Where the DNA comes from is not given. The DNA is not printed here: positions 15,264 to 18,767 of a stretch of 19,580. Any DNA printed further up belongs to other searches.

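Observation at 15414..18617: Autotransporter with snapalysin-type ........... zinc-site motif on a lower-GC block next to a Crp-family regulator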

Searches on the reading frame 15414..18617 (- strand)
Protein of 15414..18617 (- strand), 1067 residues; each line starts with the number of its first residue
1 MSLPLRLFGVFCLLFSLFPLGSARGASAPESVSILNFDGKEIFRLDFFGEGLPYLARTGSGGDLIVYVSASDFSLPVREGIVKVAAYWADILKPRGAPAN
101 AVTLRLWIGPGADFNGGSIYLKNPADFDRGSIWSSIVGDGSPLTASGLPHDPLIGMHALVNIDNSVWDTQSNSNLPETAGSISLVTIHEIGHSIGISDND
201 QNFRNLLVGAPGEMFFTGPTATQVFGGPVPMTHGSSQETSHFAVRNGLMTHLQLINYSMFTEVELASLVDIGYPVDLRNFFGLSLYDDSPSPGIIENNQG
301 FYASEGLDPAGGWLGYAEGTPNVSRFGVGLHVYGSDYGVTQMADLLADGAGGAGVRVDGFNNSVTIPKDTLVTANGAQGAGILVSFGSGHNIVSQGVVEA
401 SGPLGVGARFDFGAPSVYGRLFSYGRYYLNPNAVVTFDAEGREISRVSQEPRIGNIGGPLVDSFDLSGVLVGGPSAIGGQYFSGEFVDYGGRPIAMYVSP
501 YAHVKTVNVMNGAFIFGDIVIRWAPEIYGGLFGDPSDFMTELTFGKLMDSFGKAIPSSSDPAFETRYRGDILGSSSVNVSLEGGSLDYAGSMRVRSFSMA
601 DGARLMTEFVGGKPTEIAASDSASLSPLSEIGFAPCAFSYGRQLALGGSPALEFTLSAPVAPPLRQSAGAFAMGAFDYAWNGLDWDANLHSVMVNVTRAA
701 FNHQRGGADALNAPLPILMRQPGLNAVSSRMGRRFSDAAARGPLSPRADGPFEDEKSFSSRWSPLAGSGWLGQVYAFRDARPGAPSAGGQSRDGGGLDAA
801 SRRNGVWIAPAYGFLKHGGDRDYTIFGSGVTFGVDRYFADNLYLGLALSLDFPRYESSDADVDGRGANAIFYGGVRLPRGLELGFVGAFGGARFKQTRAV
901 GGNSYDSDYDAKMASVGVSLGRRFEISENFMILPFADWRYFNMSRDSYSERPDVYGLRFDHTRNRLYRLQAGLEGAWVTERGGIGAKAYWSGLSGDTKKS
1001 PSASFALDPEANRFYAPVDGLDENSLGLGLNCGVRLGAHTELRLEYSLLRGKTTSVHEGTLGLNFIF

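Call 4: search_protein_families(library=pfam, proteins=[window:15414-18617:-], max_evalue=1)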
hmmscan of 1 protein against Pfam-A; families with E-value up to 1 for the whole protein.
window:15414-18617:- (1067 aa): 3 families
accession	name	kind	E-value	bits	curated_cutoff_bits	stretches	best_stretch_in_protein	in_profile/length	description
PF03797.25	Autotransporter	-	4.2e-28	99.2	26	1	806-1047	1-255/255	Autotransporter beta-domain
PF00413.30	Peptidase_M10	-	0.1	12.9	24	1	165-198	94-124/159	Matrixin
PF06262.17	Zincin_1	-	0.11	12.9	22.4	1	180-200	71-91/97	Zincin-like metallopeptidase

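Call 5: search_protein_families(library=ncbifam, proteins=[window:15414-18617:-], max_evalue=1)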
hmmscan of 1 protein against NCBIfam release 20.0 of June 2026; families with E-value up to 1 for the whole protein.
window:15414-18617:- (1067 aa): 1 family
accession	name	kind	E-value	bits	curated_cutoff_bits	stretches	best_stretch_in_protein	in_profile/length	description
NF033178.1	auto_BigA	exception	0.0033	14.4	3400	1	317-394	450-523/1875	autotransporter adhesin BigA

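Call 6: search_solved_structures(query=window:15414-18617:-, max_evalue=1, show_alignments=2)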
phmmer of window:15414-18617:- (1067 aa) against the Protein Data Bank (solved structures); distinct sequences matched with E-value up to 1: 0.

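Call 7: find_homologous_proteins(query=window:15414-18617:-)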
Query window:15414-18617:- (1067 aa): 34 proteins with E <= 0.001 among 8000 candidates.
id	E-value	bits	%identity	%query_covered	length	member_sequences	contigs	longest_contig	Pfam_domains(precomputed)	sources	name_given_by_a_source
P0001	0.0e+0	2422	100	100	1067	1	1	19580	PF03797.26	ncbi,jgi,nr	ncbi:MAG: autotransporter domain-containing protein [Deltaproteobacteria bacterium]|jgi:hypothetical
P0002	0.0e+0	1633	69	100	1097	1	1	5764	PF03797.26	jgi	jgi:hypothetical protein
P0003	0.0e+0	1589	67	100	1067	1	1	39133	PF03797.26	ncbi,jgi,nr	ncbi:MAG: autotransporter outer membrane beta-barrel domain-containing protein [Deltaproteobacteria 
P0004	0.0e+0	1534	65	100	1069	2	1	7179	PF03797.26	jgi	jgi:hypothetical protein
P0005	0.0e+0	1479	64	100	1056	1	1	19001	PF03797.26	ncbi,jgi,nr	ncbi:MAG: autotransporter outer membrane beta-barrel domain-containing protein [Candidatus Adiutrix 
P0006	0.0e+0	1387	64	94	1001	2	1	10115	PF03797.26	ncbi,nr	ncbi:MAG: autotransporter outer membrane beta-barrel domain-containing protein [Deltaproteobacteria 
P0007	0.0e+0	1180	53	100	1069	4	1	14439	PF03797.26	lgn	-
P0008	0.0e+0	1169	53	98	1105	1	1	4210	PF03797.26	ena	-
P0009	0.0e+0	1165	52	99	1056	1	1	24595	PF03797.26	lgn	-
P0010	0.0e+0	1159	53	100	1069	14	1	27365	PF03797.26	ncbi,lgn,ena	-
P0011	0.0e+0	1154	52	98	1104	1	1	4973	PF03797.26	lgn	-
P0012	0.0e+0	1090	55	87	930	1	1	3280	PF03797.26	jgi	jgi:hypothetical protein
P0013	0.0e+0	1080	50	100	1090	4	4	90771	PF03797.26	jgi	jgi:hypothetical protein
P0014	5.6e-266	904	67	57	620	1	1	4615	-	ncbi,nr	ncbi:MAG: hypothetical protein LBQ12_15360, partial [Deltaproteobacteria bacterium]|nr:hypothetical 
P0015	1.3e-264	899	44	98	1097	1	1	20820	PF03797.26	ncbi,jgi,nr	ncbi:MAG: autotransporter outer membrane beta-barrel domain-containing protein [Desulfovibrio sp.]|j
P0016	5.5e-255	867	42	100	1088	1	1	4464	PF03797.26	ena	-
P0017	7.1e-254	864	42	99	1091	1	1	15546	PF03797.26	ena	-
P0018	9.7e-231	787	42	97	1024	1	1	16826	PF03797.26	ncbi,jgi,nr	ncbi:MAG: autotransporter outer membrane beta-barrel domain-containing protein [Methylobacteriaceae 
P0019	5.9e-224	765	41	97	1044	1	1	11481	PF03797.26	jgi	jgi:hypothetical protein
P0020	1.1e-219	750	40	96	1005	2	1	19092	PF03797.26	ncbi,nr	ncbi:MAG: autotransporter outer membrane beta-barrel domain-containing protein [Deltaproteobacteria 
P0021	3.2e-219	749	41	94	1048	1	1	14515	PF03797.26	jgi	jgi:hypothetical protein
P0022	1.4e-210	720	40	94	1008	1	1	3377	PF03797.26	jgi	jgi:hypothetical protein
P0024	6.6e-76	274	34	54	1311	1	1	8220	PF03797.26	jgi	jgi:outer membrane autotransporter protein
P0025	5.4e-47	179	26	90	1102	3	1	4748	PF03797.26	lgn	-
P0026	1.5e-44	171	35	37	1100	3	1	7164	PF03797.26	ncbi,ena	-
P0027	4.1e-40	156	33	37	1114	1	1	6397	PF03797.26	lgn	-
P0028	1.2e-39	154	32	38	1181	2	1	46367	PF03797.26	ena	-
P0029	1.8e-39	154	28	59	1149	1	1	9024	PF03797.26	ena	-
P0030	3.4e-37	146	33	34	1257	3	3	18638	PF03797.26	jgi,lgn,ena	-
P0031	3.7e-37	146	27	54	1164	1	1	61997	PF03797.26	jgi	jgi:subtilase-type serine protease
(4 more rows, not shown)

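Call 62: predict_structure(alignment_id=A1)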
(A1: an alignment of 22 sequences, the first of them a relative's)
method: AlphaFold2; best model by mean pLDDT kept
length: 1067 residues; sequences in the alignment: 22
mean_pLDDT: 82.6   pTM: 0.71
mean pLDDT of the five models: 82.6, 82.5, 80.2, 80.0, 78.2
residues with pLDDT >= 90: 468; 70-90: 453; 50-70: 67; < 50: 79
segments of 3 or more residues with pLDDT < 50: 19-26, 736-802
pLDDT, mean of each block of 10 residues (from residue 1): 64 58 50 84 92 84 86 89 89 76 92 85 84 87 84 85 85 84 89 91 92 93 92 86 84 73 93 90 85 86 86 88 93 94 96 95 96 96 96 98 96 78 86 86 80 85 98 92 89 95 96 97 84 83 96 93 95 91 96 96 92 89 95 83 84 92 91 86 93 92 72 84 77 50 27 26 27 25 24 23 72 86 89 81 87 88 92 82 89 87 80 91 77 88 88 80 89 81 84 78 69 65 86 78 87 89 78
secondary structure, 60 per line:
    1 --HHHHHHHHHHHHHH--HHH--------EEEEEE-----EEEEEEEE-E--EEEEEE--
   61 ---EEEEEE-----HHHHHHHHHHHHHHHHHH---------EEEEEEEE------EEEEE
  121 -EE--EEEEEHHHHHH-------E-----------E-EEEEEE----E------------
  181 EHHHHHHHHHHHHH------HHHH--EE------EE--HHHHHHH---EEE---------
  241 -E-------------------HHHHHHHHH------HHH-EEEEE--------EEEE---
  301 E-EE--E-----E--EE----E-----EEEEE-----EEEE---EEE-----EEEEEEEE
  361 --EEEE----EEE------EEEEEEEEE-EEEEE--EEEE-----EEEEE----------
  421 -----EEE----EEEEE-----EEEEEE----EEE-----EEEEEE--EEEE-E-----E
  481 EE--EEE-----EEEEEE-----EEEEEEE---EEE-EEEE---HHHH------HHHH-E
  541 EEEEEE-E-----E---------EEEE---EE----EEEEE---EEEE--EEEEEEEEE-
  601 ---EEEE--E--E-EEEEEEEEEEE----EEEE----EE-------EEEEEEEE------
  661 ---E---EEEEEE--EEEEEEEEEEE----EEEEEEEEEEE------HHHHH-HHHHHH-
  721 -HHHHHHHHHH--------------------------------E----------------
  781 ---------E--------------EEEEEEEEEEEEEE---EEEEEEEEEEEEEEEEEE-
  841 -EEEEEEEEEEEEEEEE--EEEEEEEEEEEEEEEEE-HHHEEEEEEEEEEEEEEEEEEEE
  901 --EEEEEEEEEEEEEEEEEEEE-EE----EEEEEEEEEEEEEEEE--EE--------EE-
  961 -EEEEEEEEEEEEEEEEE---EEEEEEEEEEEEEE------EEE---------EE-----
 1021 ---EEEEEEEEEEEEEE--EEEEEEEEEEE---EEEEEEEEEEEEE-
elements in order (helices of 4 or more, strands of 3 or more residues): H3-16 E30-35 E41-48 E53-58 E64-69 H75-92 E102-109 E116-120 E126-130 H131-136 E158-163 H182-194 H201-204 H219-225 E229-231 H262-270 E281-285 E294-297 E328-332 E338-341 E345-347 E353-360 E363-366 E371-373 E380-388 E390-394 E397-400 E406-410 E426-428 E433-437 E443-448 E453-455 E461-466 E469-472 E480-482 E485-487 E493-498 E504-510 E514-516 E518-521 H525-528 H535-538 E540-546 E564-567 E577-581 E585-588 E591-599 E604-607 E615-625 E630-633 E647-654 E668-673 E676-686 E691-701 H708-712 H714-719 H722-731 E805-818 E822-839 E842-857 E860-876 E881-900 E903-922 E930-945 E962-978 E982-995 E1002-1004 E1024-1037 E1040-1050 E1054-1066

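Call 65: find_encoding_contigs(protein=P0001, max_places=3, flank=10000)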
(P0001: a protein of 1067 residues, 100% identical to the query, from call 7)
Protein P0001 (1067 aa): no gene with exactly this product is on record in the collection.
